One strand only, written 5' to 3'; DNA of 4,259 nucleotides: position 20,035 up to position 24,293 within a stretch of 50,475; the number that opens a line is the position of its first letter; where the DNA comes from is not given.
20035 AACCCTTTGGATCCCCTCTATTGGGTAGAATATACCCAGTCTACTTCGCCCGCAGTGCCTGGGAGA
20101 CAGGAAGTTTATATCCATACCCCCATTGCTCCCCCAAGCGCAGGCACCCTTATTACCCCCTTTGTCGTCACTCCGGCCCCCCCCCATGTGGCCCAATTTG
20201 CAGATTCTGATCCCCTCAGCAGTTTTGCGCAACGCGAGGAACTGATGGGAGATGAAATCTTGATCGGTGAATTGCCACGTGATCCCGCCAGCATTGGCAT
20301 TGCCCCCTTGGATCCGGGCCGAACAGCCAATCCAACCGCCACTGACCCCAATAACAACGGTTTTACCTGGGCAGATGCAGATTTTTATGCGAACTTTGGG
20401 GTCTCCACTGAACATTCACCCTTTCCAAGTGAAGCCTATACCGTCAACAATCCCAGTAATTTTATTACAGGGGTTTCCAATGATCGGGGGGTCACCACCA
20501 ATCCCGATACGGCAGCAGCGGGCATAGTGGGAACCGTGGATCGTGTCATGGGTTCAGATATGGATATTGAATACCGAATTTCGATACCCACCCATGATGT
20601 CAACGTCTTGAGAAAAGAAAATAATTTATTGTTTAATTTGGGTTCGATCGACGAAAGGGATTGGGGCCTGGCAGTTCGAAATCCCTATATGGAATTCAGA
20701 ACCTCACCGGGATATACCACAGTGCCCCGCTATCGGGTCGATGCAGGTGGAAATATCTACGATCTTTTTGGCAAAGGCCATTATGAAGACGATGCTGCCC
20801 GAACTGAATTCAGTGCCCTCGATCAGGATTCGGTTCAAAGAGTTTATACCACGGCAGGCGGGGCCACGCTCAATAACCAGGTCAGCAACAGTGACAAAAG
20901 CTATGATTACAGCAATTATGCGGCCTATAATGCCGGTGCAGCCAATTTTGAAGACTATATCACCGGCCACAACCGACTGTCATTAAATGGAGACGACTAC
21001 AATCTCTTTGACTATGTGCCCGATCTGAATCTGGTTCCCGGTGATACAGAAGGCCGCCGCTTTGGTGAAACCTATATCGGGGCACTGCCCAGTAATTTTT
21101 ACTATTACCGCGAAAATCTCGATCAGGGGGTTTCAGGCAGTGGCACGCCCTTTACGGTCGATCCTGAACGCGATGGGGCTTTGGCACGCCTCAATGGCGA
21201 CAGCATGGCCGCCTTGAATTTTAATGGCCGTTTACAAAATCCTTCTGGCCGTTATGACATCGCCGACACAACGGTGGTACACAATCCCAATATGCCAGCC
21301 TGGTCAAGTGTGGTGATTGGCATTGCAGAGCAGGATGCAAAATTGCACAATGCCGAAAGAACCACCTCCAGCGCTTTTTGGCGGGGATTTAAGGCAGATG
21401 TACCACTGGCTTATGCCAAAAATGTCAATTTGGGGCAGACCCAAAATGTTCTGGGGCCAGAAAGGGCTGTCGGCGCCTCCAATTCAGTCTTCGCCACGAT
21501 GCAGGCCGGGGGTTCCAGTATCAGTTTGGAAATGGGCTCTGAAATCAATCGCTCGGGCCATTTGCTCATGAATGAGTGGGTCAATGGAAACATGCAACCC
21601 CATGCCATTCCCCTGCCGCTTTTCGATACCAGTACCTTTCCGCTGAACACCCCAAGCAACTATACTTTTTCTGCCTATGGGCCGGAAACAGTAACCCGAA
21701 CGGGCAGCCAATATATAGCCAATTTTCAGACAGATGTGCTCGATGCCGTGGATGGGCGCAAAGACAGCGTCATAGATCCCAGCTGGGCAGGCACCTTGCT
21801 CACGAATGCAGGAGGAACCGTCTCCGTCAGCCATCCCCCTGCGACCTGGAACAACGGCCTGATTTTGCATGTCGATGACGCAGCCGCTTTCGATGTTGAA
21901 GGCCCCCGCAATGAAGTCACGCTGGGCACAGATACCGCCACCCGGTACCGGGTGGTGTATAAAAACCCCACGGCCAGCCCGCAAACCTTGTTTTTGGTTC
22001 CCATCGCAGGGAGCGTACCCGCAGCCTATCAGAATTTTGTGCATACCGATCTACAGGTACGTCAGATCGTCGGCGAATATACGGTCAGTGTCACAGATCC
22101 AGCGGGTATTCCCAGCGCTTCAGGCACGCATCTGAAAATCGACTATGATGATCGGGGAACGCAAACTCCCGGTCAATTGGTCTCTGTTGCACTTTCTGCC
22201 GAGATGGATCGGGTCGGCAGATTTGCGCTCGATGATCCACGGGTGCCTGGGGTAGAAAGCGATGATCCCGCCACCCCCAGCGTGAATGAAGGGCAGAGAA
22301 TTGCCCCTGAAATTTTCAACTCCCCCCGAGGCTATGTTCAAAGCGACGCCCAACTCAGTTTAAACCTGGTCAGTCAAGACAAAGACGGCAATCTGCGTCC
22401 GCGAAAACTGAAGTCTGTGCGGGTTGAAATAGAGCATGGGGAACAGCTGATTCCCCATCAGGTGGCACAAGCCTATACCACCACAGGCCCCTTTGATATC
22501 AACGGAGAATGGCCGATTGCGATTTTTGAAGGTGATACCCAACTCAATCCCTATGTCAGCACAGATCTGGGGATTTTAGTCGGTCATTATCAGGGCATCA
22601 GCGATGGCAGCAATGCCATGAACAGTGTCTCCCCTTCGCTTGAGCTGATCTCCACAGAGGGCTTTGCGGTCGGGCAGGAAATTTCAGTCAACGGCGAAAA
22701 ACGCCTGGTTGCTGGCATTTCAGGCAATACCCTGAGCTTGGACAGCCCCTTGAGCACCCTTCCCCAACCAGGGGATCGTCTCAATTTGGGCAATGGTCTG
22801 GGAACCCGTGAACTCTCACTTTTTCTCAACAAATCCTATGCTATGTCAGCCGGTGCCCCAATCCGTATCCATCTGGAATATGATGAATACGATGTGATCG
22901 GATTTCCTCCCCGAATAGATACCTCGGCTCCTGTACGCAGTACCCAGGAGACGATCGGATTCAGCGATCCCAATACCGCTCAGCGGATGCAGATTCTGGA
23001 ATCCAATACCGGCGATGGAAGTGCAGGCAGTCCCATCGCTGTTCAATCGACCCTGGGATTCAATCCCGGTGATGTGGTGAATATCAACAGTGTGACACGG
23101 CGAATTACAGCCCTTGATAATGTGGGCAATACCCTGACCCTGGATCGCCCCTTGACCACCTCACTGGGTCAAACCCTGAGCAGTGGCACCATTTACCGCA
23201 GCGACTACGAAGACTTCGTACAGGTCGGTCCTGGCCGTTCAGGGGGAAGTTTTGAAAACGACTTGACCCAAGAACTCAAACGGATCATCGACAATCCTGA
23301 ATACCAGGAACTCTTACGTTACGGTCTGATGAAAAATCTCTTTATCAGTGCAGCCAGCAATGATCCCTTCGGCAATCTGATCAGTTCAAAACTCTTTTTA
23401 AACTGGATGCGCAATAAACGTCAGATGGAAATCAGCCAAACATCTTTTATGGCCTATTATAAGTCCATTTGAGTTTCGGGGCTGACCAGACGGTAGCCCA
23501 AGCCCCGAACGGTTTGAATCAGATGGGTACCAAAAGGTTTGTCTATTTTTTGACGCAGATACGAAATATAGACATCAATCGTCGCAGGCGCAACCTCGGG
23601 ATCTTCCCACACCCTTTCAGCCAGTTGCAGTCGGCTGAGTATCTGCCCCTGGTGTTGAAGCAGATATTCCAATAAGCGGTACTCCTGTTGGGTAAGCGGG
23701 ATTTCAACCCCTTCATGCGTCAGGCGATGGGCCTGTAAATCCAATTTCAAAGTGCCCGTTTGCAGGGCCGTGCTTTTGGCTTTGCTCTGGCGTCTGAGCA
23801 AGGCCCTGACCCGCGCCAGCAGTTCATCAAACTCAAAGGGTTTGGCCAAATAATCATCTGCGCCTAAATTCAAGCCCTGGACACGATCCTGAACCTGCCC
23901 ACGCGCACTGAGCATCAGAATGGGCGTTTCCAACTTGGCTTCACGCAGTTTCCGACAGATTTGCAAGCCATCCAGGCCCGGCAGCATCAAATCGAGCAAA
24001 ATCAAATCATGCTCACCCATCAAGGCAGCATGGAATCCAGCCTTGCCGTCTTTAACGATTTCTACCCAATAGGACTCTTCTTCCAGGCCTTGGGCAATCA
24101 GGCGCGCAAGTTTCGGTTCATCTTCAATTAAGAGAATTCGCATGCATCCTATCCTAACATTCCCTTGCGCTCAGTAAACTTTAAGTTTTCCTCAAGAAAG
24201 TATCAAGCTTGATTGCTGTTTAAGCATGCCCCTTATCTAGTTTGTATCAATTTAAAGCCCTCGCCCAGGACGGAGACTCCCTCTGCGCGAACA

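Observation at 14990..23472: Operon encoding a PQQ-propeller lipoprotein and a 2098-aa orphan giant protein, inserted between a sensor kinase and its response regulator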

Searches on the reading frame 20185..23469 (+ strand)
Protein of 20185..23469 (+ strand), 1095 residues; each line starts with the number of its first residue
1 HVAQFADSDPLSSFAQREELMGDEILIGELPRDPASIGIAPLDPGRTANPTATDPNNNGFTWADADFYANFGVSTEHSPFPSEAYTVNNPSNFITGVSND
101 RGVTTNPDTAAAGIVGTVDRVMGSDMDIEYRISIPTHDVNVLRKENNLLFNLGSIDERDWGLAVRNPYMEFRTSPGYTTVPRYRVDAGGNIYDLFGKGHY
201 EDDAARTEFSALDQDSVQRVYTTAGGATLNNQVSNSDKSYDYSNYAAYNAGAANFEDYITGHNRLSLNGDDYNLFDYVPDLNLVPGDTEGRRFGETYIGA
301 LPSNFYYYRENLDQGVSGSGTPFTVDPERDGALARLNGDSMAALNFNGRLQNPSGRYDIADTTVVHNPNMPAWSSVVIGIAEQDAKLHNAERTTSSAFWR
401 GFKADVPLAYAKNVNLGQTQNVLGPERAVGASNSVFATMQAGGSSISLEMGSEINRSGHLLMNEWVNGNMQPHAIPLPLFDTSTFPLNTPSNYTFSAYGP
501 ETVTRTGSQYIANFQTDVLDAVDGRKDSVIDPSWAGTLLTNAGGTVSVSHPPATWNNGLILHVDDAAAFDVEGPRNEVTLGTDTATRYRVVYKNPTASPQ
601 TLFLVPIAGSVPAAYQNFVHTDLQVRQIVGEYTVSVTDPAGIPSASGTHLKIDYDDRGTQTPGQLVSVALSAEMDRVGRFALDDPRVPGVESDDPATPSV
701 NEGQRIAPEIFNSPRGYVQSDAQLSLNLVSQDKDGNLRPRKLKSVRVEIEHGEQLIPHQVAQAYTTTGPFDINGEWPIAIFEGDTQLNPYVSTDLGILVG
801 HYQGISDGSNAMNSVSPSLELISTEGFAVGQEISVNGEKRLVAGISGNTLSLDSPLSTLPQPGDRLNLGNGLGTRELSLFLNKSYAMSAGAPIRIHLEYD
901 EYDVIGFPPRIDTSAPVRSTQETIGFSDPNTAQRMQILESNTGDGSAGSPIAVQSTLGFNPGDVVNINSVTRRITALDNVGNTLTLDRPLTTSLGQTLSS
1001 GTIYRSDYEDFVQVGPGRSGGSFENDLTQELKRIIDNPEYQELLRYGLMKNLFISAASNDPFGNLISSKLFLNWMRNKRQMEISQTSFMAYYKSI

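Call 44: predict_structure(alignment_id=A2)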
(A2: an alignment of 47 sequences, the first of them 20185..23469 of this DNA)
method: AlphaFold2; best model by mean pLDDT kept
length: 1095 residues; sequences in the alignment: 47
mean_pLDDT: 70.9   pTM: 0.59
mean pLDDT of the five models: 70.9, 70.7, 68.5, 66.7, 61.4
residues with pLDDT >= 90: 298; 70-90: 372; 50-70: 126; < 50: 299
segments of 3 or more residues with pLDDT < 50: 1-140, 151-166, 170-199, 222-236, 238-252, 254-256, 259-261, 263-280, 294-323, 329-337, 690-699, 754-757
pLDDT, mean of each block of 10 residues (from residue 1): 29 34 35 40 35 37 37 36 31 31 38 36 36 46 50 38 46 37 31 38 71 66 43 43 40 49 39 39 58 42 26 43 48 48 62 55 69 79 86 88 82 92 93 90 94 91 90 91 72 90 89 91 85 92 93 93 92 92 87 92 92 85 88 94 92 93 94 88 68 47 76 81 93 85 92 58 89 89 86 89 92 92 89 91 92 93 89 90 85 90 88 87 77 73 87 84 76 86 88 67 70 79 72 88 82 81 78 83 85 59
secondary structure, 60 per line:
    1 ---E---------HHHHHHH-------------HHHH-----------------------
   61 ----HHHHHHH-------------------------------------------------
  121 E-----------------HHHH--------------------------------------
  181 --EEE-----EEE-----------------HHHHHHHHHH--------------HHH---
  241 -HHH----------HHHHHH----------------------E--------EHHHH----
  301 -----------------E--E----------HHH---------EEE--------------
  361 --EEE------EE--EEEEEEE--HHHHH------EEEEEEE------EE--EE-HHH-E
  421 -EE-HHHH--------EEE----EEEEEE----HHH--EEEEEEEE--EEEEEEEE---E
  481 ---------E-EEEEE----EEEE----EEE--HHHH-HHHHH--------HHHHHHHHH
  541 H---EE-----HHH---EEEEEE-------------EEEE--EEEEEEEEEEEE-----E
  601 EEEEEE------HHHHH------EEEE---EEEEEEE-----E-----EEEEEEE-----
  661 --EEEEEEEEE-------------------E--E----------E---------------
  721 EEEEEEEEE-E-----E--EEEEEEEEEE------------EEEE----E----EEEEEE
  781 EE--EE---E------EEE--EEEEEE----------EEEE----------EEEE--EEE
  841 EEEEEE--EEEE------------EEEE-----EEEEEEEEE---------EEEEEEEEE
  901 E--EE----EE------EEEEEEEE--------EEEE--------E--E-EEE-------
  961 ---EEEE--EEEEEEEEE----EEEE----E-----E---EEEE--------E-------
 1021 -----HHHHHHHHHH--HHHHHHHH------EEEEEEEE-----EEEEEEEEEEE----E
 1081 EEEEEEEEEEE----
elements in order (helices of 4 or more, strands of 3 or more residues): H14-20 H34-37 H65-71 H139-142 E183-185 E191-193 H211-220 H255-260 H293-296 E344-346 E363-365 E376-382 H385-389 E396-402 H425-428 E437-439 E444-449 E459-466 E469-476 E492-496 E501-504 E509-511 H514-517 H519-523 H532-541 E558-563 E577-580 E583-594 E600-606 H613-617 E624-627 E631-637 E649-655 E663-671 E721-729 E740-749 E762-765 E775-782 E797-799 E802-807 E818-821 E832-835 E838-846 E849-852 E865-868 E874-882 E892-901 E918-925 E934-937 E951-953 E964-967 E970-978 E983-986 E1001-1004 H1026-1035 H1038-1045 E1052-1059 E1065-1075 E1080-1091
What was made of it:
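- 20185..21204 (+): Giant aa 1004-1343: highly conserved central block (IPT..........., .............FGKG, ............, NFYYYRE). AF2 confidence is below 50 (call 44).
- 21205..22635 (+): Giant aa 1344-1820: confidently modelled stack of beta-sandwich (jelly-roll) domains. pLDDT is about 85-93 (call 44).
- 23200..23472 (+): Giant aa 2009-2098: conserved C-terminal domain (two helices plus three strands), with the stop codon. AF2 pLDDT is 70-88 (call 44).
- On Flagellar axial proteins (flagellin, FlgE/K/L, FliD): The C-terminus is predicted as beta strands (call 44).
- Closest known: Flagellin and hook-associated proteins, including giant flagellins. Different: The C-terminal domain is beta-stranded (call 44).
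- The C-terminal domain ends in beta strands rather than a terminal helix (call 44).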

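Call 77: fold_search(model_id=the predicted structure, library=viral)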
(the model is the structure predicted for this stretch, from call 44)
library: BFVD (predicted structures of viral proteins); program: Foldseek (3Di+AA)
matches with E <= 10: 120; with E <= 0.001: 4
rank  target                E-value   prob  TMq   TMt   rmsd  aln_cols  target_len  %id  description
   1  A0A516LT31            6.0e-07  0.72  0.06  0.07  32.5       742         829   10  (no name in the UniProt tables at hand)
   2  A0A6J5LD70            9.7e-07  0.92  0.08  0.09  34.9       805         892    9  Uncharacterized protein [uncultured Caudovirales phage]
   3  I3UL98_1              7.5e-06  0.66  0.07  0.05  30.0       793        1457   10  (no name in the UniProt tables at hand)
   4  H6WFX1                2.9e-05  0.51  0.07  0.06  30.2       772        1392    9  Virion structural protein and packaging [Cyanophage S-TIM5]
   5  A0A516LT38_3          3.7e-03  0.07  0.07  0.07  41.0      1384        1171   11  (no name in the UniProt tables at hand)
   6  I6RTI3                4.1e-03  0.12  0.05  0.04  26.4       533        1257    9  (no name in the UniProt tables at hand)
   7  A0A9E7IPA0            6.6e-03  1.00  0.05  0.15   9.8        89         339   22  (no name in the UniProt tables at hand)
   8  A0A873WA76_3          9.0e-03  0.10  0.07  0.06  33.1       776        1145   12  Tail fiber-like protein [Synechococcus phage S-H9-1]
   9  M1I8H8                1.5e-02  0.02  0.05  0.05  54.3      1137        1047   11  Chlorovirus glycoprotein repeat domain-containing protein [Paramecium bursaria Chlorella virus NYs1]
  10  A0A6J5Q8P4            1.9e-02  1.00  0.06  0.30  12.1       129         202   14  Uncharacterized protein [uncultured Caudovirales phage]
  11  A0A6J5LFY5            3.9e-02  0.03  0.04  0.06  26.6       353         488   10  Uncharacterized protein [uncultured Caudovirales phage]
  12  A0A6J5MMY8            4.6e-02  0.06  0.06  0.10  26.1       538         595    8  Ig-like domain-containing protein [uncultured Caudovirales phage]
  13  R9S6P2                6.6e-02  0.02  0.05  0.06  58.6      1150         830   10  Uncharacterized protein (Fragment) [Prochlorococcus phage P-SSM3]
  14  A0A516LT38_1          9.6e-02  0.10  0.05  0.05  22.0       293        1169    8  (no name in the UniProt tables at hand)
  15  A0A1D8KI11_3          1.0e-01  0.02  0.06  0.05  34.3       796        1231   10  Tail protein [Synechococcus phage S-CAM1]
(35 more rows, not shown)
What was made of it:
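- On Phage tail fibre, tailspike or contractile-system proteins: BFVD TM-scores are below 0.1 (call 77).
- Tried and rejected: Foldseek against BFVD gave E down to 6e-7, but with TM-scores below 0.1 and rmsd above 30 A, so these matches were rejected as global similarity (call 77).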

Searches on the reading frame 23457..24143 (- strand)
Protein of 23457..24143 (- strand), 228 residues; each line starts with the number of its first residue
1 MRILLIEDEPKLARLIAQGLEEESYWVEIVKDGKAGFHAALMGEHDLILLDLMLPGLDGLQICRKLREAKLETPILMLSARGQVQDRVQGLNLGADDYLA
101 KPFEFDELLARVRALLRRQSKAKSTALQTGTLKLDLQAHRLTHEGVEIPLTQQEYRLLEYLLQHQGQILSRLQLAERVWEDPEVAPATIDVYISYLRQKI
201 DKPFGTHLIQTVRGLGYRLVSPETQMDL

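Call 6: search_protein_families(library=pfam, proteins=[window:23457-24143:-], max_evalue=0.01)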
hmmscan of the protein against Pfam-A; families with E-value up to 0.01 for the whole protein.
window:23457-24143:- (228 aa): 2 families
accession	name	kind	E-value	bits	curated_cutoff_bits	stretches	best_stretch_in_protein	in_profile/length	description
PF00072.30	Response_reg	-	6.8e-29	100.7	30.2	1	3-113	1-111/111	Response regulator receiver domain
PF00486.34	Trans_reg_C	-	1.5e-25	89.5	26.2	1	147-219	3-77/77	Transcriptional regulatory protein, C terminal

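Call 7: search_protein_families(library=ncbifam, proteins=[window:23457-24143:-], max_evalue=0.01)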
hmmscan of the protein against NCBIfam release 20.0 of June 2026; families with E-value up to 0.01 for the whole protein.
window:23457-24143:- (228 aa): 103 families (the best 25 are shown)
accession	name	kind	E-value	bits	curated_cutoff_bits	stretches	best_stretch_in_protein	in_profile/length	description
TIGR01387.1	cztR_silR_copR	subfamily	1.1e-70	237.7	279.2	1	3-219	1-218/218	heavy metal response regulator transcription factor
NF041734.1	resp_reg_RppA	equivalog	1.2e-63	214.6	250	1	1-219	1-227/229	two-component system response regulator RppA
NF008567.0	PRK11517.1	equivalog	1e-62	211.5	353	1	1-221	1-220/223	response regulator transcription factor HprR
NF007346.1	PRK09836.1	equivalog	1.3e-62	211.6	420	1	1-224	1-226/227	copper/silver response regulator transcription factor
TIGR02154.1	PhoB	equivalog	2.7e-62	210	296.2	1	2-219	4-225/226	phosphate regulon transcriptional regulator PhoB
NF040689.1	MtrAB_MtrA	equivalog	4.1e-57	193.1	300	1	3-218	1-217/219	MtrAB system response regulator MtrA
NF045944.1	ResRegRpaBCyano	equivalog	5e-54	183.1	330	1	4-218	1-226/229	response regulator transcription factor RpaB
NF045991.1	RespRegCtrARhodob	equivalog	5.6e-53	180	350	1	1-220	1-222/224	response regulator transcription factor CtrA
NF008296.0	PRK11083.1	equivalog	9.4e-53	178.9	273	1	2-219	5-225/228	two-component system response regulator CreB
NF007928.2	PRK10643.1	equivalog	3.1e-52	177.3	330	1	1-219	1-216/216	two-component system response regulator PmrA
NF041733.1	resp_reg_CseB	equivalog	4e-52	176.9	350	1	2-220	2-227/228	two-component system response regulator CseB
NF007005.1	PRK09468.1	equivalog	8.5e-52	175.9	331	1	2-221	5-233/237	osmolarity response regulator transcription factor OmpR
NF053854.1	RespRegPhoBBctds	equivalog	3.9e-51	173.6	270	1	3-219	1-224/225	two-component system response regulator PhoB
NF012023.0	PRK15479.1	equivalog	1.1e-50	172.3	337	1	1-221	1-219/224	transcriptional regulator TctD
NF007982.1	PRK10710.1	equivalog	9.6e-50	169.3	380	1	2-220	9-228/235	envelope stress response regulator BaeR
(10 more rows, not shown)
